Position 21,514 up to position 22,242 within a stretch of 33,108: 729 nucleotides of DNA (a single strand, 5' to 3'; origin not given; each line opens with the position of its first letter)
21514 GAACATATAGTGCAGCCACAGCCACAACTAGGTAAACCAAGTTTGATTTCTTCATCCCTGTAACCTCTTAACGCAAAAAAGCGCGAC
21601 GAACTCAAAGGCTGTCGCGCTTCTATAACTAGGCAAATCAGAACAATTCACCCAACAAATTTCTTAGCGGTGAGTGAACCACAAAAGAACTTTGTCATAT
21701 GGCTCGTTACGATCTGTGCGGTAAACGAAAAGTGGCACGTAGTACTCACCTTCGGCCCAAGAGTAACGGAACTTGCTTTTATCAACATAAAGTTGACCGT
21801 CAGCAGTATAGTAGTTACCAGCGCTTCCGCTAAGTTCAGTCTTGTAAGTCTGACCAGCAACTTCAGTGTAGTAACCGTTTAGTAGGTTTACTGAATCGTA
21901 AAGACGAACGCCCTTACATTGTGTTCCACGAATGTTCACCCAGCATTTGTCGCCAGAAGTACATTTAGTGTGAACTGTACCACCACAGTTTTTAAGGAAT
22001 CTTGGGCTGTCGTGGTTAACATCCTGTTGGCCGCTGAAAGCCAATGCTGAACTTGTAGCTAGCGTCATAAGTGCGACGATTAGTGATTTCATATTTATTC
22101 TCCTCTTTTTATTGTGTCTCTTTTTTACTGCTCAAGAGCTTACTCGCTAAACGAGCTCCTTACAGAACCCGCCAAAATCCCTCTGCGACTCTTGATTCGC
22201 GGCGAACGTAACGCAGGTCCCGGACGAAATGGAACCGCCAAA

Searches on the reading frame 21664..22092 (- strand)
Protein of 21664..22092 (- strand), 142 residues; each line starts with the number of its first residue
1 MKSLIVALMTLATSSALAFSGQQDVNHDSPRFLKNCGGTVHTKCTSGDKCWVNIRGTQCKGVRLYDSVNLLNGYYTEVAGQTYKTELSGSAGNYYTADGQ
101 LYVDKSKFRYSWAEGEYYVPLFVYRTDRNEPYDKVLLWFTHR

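Call 5: search_protein_families(library=pfam, proteins=[window:21664-22092:-], max_evalue=0.1)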
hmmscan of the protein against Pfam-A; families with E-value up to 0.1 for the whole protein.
window:21664-22092:- (142 aa): 0 families

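Call 6: search_protein_families(library=ncbifam, proteins=[window:21664-22092:-], max_evalue=0.1)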
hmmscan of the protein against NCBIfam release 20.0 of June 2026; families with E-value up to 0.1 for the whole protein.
window:21664-22092:- (142 aa): 1 family
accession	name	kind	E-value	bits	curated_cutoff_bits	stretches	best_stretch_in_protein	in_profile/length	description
NF009597.0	PRK13039.1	equivalog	0.032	13.7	459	1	47-105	23-78/232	superantigen-like protein SSL8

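Call 32: search_protein_families(library=padloc, proteins=[window:21664-22092:-], max_evalue=0.1)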
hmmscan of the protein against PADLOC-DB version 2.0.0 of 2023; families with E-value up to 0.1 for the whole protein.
window:21664-22092:- (142 aa): 0 families

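Call 33: search_protein_families(library=phrogs, proteins=[window:21664-22092:-], max_evalue=0.1)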
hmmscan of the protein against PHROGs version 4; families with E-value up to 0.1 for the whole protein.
window:21664-22092:- (142 aa): 0 families
